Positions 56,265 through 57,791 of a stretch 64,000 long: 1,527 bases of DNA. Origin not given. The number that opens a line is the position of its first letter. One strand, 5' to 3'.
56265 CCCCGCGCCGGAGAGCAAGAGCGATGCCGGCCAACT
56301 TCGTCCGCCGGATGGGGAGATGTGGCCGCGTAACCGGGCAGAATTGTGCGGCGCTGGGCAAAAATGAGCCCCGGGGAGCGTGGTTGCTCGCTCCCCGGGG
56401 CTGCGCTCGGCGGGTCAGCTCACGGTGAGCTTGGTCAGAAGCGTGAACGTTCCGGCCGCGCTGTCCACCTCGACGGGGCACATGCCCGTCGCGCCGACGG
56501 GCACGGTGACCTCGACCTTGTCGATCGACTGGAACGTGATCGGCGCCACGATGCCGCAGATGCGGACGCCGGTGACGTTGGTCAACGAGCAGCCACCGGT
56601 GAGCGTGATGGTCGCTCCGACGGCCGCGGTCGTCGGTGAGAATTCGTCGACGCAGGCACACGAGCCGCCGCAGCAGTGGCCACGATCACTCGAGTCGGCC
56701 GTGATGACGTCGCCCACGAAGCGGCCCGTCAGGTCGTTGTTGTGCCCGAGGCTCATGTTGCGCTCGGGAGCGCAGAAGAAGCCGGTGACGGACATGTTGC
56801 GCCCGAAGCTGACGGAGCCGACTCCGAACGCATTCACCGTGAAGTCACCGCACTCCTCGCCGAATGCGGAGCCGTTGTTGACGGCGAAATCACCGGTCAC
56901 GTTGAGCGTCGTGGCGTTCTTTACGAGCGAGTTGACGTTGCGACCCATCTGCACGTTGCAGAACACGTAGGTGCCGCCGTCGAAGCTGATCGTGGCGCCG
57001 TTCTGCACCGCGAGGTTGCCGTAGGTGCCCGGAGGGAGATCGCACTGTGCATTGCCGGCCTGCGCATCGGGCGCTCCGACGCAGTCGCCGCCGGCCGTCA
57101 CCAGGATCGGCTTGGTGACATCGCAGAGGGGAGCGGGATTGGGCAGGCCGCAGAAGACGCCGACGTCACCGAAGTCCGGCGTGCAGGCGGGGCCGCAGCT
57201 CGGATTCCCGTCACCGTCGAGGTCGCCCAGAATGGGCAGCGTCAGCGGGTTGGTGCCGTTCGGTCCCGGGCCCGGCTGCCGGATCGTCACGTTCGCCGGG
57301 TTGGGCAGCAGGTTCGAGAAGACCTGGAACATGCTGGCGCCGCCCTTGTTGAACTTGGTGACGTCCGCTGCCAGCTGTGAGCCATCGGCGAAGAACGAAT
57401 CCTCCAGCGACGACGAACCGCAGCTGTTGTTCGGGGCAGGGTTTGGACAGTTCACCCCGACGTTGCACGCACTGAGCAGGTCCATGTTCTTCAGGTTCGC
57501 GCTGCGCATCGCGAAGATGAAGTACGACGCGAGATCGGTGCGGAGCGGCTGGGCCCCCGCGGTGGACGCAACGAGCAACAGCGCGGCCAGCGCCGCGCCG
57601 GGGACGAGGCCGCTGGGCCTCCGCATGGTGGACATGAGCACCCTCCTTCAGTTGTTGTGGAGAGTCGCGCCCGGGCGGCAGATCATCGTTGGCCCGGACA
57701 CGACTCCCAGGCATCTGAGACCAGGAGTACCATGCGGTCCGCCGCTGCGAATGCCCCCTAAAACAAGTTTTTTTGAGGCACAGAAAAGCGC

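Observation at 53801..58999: Tandem array of four secreted 19-cysteine paralogs with an unassignable ~300-aa N-terminal region plus an IPT/TIG-like C-terminus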

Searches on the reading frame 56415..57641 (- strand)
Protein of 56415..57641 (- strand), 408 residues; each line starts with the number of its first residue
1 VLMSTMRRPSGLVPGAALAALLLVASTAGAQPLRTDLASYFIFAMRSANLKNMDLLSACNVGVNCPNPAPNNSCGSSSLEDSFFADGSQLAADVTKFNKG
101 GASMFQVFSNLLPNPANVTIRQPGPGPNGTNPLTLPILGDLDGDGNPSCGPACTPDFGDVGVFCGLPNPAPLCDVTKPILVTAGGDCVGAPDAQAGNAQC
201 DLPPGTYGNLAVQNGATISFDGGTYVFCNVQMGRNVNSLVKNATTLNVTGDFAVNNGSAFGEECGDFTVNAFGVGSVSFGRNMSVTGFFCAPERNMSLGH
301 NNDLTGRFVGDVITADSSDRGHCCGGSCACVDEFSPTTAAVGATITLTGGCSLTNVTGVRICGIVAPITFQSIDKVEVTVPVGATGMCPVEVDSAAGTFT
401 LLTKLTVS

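Call 3: search_protein_families(library=pfam, proteins=[window:56415-57641:-], max_evalue=1)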
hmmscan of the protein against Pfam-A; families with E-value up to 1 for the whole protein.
window:56415-57641:- (408 aa): 2 families
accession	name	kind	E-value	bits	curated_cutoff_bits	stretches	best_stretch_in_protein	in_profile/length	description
PF01833.30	TIG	-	0.00051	20.4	20.9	1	330-396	2-72/84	IPT/TIG domain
PF23981.1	DUF7305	-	0.00097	19.5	27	1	241-318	92-173/185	Domain of unknown function (DUF7305)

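Call 4: search_protein_families(library=ncbifam, proteins=[window:56415-57641:-], max_evalue=1)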
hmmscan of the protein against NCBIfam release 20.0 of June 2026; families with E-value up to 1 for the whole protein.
window:56415-57641:- (408 aa): 1 family
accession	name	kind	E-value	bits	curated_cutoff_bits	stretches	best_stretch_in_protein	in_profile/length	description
NF058597.1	CoaZ_rpt_PGGG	domain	0.025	14.7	30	1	332-397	6-78/88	choice-of-anchor Z repeating domain-containing protein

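Call 6: find_homologous_proteins(query=window:56415-57641:-, max_evalue=0.001)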
Query window:56415-57641:- (408 aa): 67 proteins with E <= 0.001 among 8000 candidates.
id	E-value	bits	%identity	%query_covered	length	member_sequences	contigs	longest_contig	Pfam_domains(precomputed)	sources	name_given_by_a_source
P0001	5.3e-268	907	100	100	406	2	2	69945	-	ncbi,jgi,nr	ncbi:MAG TPA: hypothetical protein VGR62_12840 [Candidatus Binatia bacterium]|jgi:hypothetical prote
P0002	4.2e-192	657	74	94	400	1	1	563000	-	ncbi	-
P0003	1.7e-191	655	71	100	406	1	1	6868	-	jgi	jgi:hypothetical protein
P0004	5.5e-178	610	69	99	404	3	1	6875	-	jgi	jgi:hypothetical protein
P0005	5.6e-173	594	68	99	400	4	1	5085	-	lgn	-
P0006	7.1e-172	590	66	92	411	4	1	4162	-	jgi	jgi:hypothetical protein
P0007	2.6e-171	588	65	100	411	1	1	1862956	-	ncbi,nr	ncbi:MAG: hypothetical protein KIT14_03320 [bacterium]|nr:hypothetical protein [bacterium]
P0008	4.5e-168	578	67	100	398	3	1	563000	PF01833.31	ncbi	-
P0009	2.1e-167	575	64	100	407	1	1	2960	-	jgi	jgi:hypothetical protein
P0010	3.5e-164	565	64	99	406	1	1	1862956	-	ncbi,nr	ncbi:MAG: hypothetical protein KIT14_03315 [bacterium]|nr:hypothetical protein [bacterium]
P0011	6.2e-161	554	64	92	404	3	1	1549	-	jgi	jgi:hypothetical protein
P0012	9.8e-157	540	62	96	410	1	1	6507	-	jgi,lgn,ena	-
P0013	5.5e-147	508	49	72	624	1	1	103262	PF23981.2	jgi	jgi:hypothetical protein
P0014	6.5e-147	508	61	92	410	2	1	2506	-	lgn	-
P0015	3.2e-143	496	59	93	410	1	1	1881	-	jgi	jgi:hypothetical protein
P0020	2.0e-141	490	57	92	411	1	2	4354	PF23981.2,PF01833.31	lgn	-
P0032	7.4e-132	458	55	99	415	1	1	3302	PF23981.2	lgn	-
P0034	6.5e-131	455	53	99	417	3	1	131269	-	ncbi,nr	ncbi:MAG TPA: hypothetical protein VGR62_12000 [Candidatus Binatia bacterium]|nr:hypothetical protei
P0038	2.1e-128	447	54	99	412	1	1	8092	PF23981.2,PF01833.31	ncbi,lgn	-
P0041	3.9e-127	443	54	93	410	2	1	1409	PF01833.31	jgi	-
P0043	6.0e-127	442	55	96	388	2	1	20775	PF01833.31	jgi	-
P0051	3.4e-101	357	46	97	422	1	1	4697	PF23981.2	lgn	-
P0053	5.2e-97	344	47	100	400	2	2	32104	PF20597.5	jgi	jgi:hypothetical protein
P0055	1.8e-95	338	50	74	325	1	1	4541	PF23981.2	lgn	-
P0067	4.4e-8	51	29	79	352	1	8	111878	PF23981.2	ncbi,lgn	-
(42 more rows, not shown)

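Call 11: search_solved_structures(query=A2, max_evalue=10, show_alignments=2)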
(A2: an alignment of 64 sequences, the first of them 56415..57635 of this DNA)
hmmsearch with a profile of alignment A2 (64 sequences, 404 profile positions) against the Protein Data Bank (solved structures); distinct sequences matched with E-value up to 10: 20.
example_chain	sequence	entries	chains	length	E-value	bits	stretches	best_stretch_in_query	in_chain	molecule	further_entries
1cyg_A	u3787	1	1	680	0.00032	23.1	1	321-395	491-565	CYCLODEXTRIN GLUCANOTRANSFERASE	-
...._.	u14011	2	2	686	0.0016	20.8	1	326-390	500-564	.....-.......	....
1a47_A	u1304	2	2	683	0.16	14.2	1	323-394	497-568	CYCLODEXTRIN GLYCOSYLTRANSFERASE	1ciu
3bmv_A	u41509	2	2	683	0.16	14.2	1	323-394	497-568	Cyclomaltodextrin glucanotransferase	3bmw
1tcm_A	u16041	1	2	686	0.27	13.4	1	321-394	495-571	CYCLODEXTRIN GLYCOSYLTRANSFERASE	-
1eo5_A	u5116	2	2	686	0.29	13.3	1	321-394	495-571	PROTEIN (CYCLODEXTRIN GLYCOSYLTRANSFERASE)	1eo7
1ot2_A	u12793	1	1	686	0.29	13.3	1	321-394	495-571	Cyclomaltodextrin glucanotransferase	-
1ot1_A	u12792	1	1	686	0.29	13.3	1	321-394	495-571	Cyclomaltodextrin glucanotransferase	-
1cxl_A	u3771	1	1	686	0.29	13.3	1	321-394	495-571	PROTEIN (CYCLODEXTRIN-GLYCOSYLTRANSFERASE)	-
1dtu_A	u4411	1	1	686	0.29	13.3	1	321-394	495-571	PROTEIN (CYCLODEXTRIN GLYCOSYLTRANSFERASE)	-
1cgw_A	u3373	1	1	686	0.29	13.3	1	321-394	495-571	CYCLOMALTODEXTRIN GLUCANOTRANSFERASE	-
1cxf_A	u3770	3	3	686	0.29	13.3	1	321-394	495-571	CYCLODEXTRIN GLYCOSYLTRANSFERASE | PROTEIN (CYCLODEXTRIN-GLYCOSYLTRANSFERASE)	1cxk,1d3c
1cgv_A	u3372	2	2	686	0.29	13.3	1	321-394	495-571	CYCLOMALTODEXTRIN GLUCANOTRANSFERASE | CYCLODEXTRIN GLYCOSYLTRANSFERASE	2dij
1cdg_A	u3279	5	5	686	0.29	13.3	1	321-394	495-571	CYCLODEXTRIN GLYCOSYL-TRANSFERASE | CYCLODEXTRIN GLYCOSYLTRANSFERASE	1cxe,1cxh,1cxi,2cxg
1cgx_A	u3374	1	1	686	0.29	13.3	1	321-394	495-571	CYCLOMALTODEXTRIN GLUCANOTRANSFERASE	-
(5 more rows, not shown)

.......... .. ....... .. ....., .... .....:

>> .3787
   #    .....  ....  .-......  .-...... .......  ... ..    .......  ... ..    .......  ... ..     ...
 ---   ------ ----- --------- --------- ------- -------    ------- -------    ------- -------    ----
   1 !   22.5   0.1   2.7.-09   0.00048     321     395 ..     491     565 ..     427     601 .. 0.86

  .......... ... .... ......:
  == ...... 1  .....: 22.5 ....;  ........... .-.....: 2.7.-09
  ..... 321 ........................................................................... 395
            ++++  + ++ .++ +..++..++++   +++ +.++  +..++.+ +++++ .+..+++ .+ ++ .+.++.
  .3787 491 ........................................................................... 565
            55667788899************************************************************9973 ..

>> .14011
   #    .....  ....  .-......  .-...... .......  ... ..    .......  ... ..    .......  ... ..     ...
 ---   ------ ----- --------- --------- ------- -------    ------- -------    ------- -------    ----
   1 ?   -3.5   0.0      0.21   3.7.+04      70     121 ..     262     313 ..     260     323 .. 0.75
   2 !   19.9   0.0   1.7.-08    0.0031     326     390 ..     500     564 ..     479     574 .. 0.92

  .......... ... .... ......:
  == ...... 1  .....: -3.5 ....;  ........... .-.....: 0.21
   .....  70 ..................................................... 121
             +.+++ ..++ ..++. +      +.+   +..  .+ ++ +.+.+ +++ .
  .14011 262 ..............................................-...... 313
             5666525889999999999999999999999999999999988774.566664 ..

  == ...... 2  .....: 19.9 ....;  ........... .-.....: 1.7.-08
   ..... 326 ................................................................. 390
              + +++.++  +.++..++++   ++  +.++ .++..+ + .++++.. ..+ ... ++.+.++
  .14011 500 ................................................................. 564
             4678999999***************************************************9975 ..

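Call 12: search_protein_families(library=pfam, alignment_id=A2, max_evalue=0.01)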
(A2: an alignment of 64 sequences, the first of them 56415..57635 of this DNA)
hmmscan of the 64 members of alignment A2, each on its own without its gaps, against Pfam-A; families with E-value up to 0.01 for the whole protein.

A. member 1, window:56415-57635:- (406 aa): 2 families
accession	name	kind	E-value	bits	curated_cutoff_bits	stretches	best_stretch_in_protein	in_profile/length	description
PF01833.30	TIG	-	0.0005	20.4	20.9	1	328-394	2-72/84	IPT/TIG domain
PF23981.1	DUF7305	-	0.00081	19.8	27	1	239-316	92-173/185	Domain of unknown function (DUF7305)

B. families by the number of members that match (of 64 scanned): 8 families
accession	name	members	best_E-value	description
PF01833.30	TIG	37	1.4e-06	IPT/TIG domain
PF23981.1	DUF7305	36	1.4e-07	Domain of unknown function (DUF7305)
PF20597.4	pAdhesive_15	4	9e-06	Putative Ice-binding-like adhesive domain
PF07589.16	PEP-CTERM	1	0.00015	PEP-CTERM motif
PF11999.13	Ice_binding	1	0.00068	Ice-binding-like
PF05132.19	RNA_pol_Rpc4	1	0.0056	RNA polymerase III RPC4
PF13517.12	FG-GAP_3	1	0.0056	FG-GAP-like repeat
PF03422.21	CBM_6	1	0.0061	Carbohydrate binding module (family 6)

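Call 13: predict_structure(alignment_id=A2)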
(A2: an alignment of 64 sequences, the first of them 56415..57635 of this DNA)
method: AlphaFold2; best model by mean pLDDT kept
length: 406 residues; sequences in the alignment: 64
mean_pLDDT: 91.8   pTM: 0.80
mean pLDDT of the five models: 91.8, 91.5, 91.0, 91.0, 90.3
residues with pLDDT >= 90: 328; 70-90: 43; 50-70: 23; < 50: 12
segments of 3 or more residues with pLDDT < 50: 1-3, 5-13
pLDDT, mean of each block of 10 residues (from residue 1): 44 53 67 89 98 95 95 97 95 97 98 97 95 96 95 96 95 98 97 97 98 98 98 96 97 97 93 97 98 98 98 96 70 97 89 89 95 95 96 79 95
secondary structure, 60 per line:
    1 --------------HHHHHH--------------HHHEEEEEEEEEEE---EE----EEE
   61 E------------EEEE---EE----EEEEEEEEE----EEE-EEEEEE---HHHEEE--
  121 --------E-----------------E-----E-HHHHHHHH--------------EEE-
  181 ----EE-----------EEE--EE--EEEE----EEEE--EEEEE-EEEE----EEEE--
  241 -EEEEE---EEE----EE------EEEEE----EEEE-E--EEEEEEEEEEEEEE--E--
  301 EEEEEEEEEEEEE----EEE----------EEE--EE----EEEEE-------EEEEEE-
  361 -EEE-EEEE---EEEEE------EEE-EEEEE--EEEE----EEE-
elements in order: H15-20 E38-48 E58-61 E74-77 E87-95 E100-102 E104-109 E116-118 H155-162 E177-179 E198-200 E207-210 E215-218 E221-225 E227-230 E235-238 E242-246 E250-252 E265-269 E274-277 E282-295 E301-313 E318-320 E331-333 E342-346 E354-359 E362-364 E366-369 E373-377 E384-386 E388-392 E395-398 E403-405

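Call 16: fold_search(model_id=the predicted structure, library=pdb)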
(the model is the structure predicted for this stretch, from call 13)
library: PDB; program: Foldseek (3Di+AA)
matches with E <= 10: 1240; with E <= 0.001: 0
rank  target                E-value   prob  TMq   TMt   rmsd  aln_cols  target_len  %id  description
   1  3kya                  1.8e-03  1.00  0.17  0.14   3.6        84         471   23  Crystal structure of Putative phosphatase (NP_812416.1) from BACTEROIDES THETAIOTAOMICRON VPI-5482 at 1.77 A resolution (released 2009-12-22)
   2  1cyg                  2.6e-03  1.00  0.17  0.10   2.0        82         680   23  CYCLODEXTRIN GLUCANOTRANSFERASE (E.C.2.4.1.19) (CGTASE) (released 1995-02-27)
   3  4hw6_B                4.0e-03  1.00  0.17  0.16   3.6        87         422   21  Crystal structure of an auxiliary nutrient binding protein (BACOVA_00264) from Bacteroides ovatus ATCC 8483 at 1.70 A  (released 2012-12-12)
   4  5l5g_C                4.4e-03  1.00  0.17  0.07   2.5        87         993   16  Plexin A2 full extracellular region, domains 1 to 8 modeled, data to 10 angstrom (released 2016-07-06)
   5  1uad_C                4.4e-03  1.00  0.17  0.67   3.0        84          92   20  Crystal structure of the RalA-GppNHp-Sec5 Ral-binding domain complex (released 2003-07-15)
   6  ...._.                4.7e-03  1.00  0.16  0.10   2.5        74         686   22  FIVE-DOMAIN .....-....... FROM BACILLUS STEAROTHERMOPHILUS, MALTOSE/ACARBOSE COMPLEX (released 2000-05-31)
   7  3bmv                  4.9e-03  1.00  0.18  0.11   2.1        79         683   23  Cyclodextrin glycosyl transferase from Thermoanerobacterium thermosulfurigenes EM1 mutant S77P (released 2008-05-27)
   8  1hk6_MODEL_1_A        4.9e-03  1.00  0.17  0.63   3.2        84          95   20  Ral binding domain from Sec5 (released 2003-03-13)
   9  4hw6_A                5.6e-03  1.00  0.16  0.16   3.8        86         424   23  Crystal structure of an auxiliary nutrient binding protein (BACOVA_00264) from Bacteroides ovatus ATCC 8483 at 1.70 A  (released 2012-12-12)
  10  1ciu                  5.9e-03  1.00  0.17  0.10   2.6        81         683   21  THERMOSTABLE CGTASE FROM THERMOANAEROBACTERIUM THERMOSULFURIGENES EM1 AT PH 8.0. (released 1996-03-08)
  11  3tc9_A                6.5e-03  1.00  0.17  0.16   3.5        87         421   18  Crystal structure of an auxiliary nutrient binding protein (BT_3476) from Bacteroides thetaiotaomicron VPI-5482 at 2.2 (released 2011-09-21)
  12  3hrp                  9.1e-03  1.00  0.17  0.18   2.4        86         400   12  Crystal structure of Structural genomics protein of unknown function (NP_812590.1) from Bacteroides thetaiotaomicron VPI (released 2009-08-04)
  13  1cdg_A                9.1e-03  1.00  0.16  0.10   4.8        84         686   26  NUCLEOTIDE SEQUENCE AND X-RAY STRUCTURE OF CYCLODEXTRIN GLYCOSYLTRANSFERASE FROM BACILLUS CIRCULANS STRAIN 251 IN A MA (released 1994-01-31)
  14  4jcm                  9.5e-03  1.00  0.17  0.11   2.0        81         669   14  Crystal structure of Gamma-CGTASE from Alkalophilic bacillus clarkii at 1.65 Angstrom resolution (released 2014-02-26)
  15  3tc9_B                9.5e-03  1.00  0.17  0.16   3.5        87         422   18  Crystal structure of an auxiliary nutrient binding protein (BT_3476) from Bacteroides thetaiotaomicron VPI-5482 at 2.2 (released 2011-09-21)
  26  5uyt_B                1.7e-02  0.44  0.20  0.19  21.5       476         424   11  Crystal structure of ice binding protein from an Antarctic bacterium Flavobacteriaceae (released 2017-10-25)
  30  5uyt_A                2.0e-02  0.38  0.19  0.18  19.0       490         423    8  Crystal structure of ice binding protein from an Antarctic bacterium Flavobacteriaceae (released 2017-10-25)
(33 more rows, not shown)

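Call 18: find_encoding_contigs(protein=P0007, flank=10000, max_places=3)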
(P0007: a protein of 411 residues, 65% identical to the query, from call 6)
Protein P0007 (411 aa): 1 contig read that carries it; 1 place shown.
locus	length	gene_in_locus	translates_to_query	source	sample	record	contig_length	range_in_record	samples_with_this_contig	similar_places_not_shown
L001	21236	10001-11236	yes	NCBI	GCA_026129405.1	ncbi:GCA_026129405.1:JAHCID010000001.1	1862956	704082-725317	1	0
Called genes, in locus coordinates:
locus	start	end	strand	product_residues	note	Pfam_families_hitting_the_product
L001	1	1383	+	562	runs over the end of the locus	PF00483:NTP_transferase, PF01128:IspD, PF12804:NTP_transf_3, PF25084:LbH_EIF2B, PF25087:GMPPB_C, PF00132:Hexapep (weak), PF14602:Hexapep_2 (faint), PF00132:Hexapep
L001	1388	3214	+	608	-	PF13522:GATase_6, PF13537:GATase_7, PF01380:SIS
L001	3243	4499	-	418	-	PF04389:Peptidase_M28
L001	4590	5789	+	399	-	PF00926:DHBP_synthase, PF00925:GTP_cyclohydro2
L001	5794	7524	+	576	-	PF11412:DsbD_N, PF02683:DsbD_TM, PF00085:Thioredoxin, PF03190:Thioredox_DsbH (weak), PF13098:Thioredoxin_2, PF13899:Thioredoxin_7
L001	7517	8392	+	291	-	PF01430:HSP33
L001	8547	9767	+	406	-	-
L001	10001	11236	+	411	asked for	-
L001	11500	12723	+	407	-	-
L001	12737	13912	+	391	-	-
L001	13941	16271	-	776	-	PF13304:AAA_21 (faint), PF00488:MutS_V, PF20297:MSSS (weak), PF01713:Smr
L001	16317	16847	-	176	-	-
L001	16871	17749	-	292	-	PF13677:MotB_plug, PF00691:OmpA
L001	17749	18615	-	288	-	PF20560:MotA_N, PF01618:MotA_ExbB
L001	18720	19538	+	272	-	PF00561:Abhydrolase_1, PF12146:Hydrolase_4, PF12697:Abhydrolase_6, PF06821:Ser_hydrolase (faint)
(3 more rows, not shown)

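Call 19: find_encoding_contigs(protein=P0002, flank=10000, max_places=3)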
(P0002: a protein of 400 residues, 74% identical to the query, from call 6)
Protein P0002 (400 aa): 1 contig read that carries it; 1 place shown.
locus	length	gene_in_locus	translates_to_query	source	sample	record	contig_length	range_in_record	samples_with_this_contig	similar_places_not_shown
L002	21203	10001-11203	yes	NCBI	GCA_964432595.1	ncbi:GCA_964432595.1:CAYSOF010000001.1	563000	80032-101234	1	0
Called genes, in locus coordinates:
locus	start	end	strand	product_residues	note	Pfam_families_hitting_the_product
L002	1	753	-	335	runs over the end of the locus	PF12625:Arabinose_bd, PF12833:HTH_18, PF00165:HTH_AraC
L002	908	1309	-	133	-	PF00903:Glyoxalase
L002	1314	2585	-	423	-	PF03952:Enolase_N, PF00113:Enolase_C, PF13378:MR_MLE_C (weak)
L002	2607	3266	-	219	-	PF13489:Methyltransf_23, PF08241:Methyltransf_11, PF08242:Methyltransf_12, PF13649:Methyltransf_25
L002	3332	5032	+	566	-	PF02366:PMT (weak), PF13231:PMT_2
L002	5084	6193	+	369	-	PF07730:HisKA_3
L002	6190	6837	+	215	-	PF00072:Response_reg, PF00196:GerE, PF08281:Sigma70_r4_2 (weak)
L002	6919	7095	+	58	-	-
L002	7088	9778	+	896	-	PF00200:Disintegrin (faint)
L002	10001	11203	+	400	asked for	-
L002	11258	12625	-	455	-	PF01103:Omp85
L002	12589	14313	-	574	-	PF02366:PMT, PF13231:PMT_2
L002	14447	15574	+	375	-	PF01041:DegT_DnrJ_EryC1, PF00155:Aminotran_1_2 (weak)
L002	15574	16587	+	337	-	PF00535:Glycos_transf_2, PF10111:Glyco_tranf_2_2, PF13641:Glyco_tranf_2_3 (faint)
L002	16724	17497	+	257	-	PF01408:GFO_IDH_MocA, PF22725:GFO_IDH_MocA_C3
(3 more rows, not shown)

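Call 20: find_encoding_contigs(protein=P0034, flank=8000, max_places=2)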
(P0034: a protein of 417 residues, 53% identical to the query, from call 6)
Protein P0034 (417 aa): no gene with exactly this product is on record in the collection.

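Call 21: find_encoding_contigs(protein=P0013, flank=8000, max_places=2)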
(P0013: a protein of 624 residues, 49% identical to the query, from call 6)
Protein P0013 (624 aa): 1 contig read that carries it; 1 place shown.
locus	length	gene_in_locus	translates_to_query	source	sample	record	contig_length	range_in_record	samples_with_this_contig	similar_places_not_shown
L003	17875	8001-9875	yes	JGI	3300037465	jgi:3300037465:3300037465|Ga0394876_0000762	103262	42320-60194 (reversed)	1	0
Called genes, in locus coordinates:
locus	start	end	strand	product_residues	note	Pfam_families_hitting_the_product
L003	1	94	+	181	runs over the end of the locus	-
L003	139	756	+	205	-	-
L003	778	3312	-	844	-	PF04945:YHS, PF19335:HMBD, PF00122:E1-E2_ATPase, PF00702:Hydrolase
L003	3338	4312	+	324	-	-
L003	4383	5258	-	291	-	PF03372:Exo_endo_phos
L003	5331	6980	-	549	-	PF07995:GSDH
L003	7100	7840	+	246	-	PF02798:GST_N, PF13417:GST_N_3, PF13409:GST_N_2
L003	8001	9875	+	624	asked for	PF23981:DUF7305 (faint)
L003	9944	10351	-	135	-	-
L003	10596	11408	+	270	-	-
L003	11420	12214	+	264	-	-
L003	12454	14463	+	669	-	PF00884:Sulfatase, PF01663:Phosphodiest, PF16347:SGSH_C, PF14559:TPR_19, PF13414:TPR_11, PF13432:TPR_16, PF14559:TPR_19, PF13432:TPR_16, +19 more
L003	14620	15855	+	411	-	PF01595:CNNM, PF00571:CBS, PF03471:CorC_HlyC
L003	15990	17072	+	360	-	PF11583:AurF, PF00268:Ribonuc_red_sm (faint)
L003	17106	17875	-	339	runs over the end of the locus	PF12625:Arabinose_bd, PF12833:HTH_18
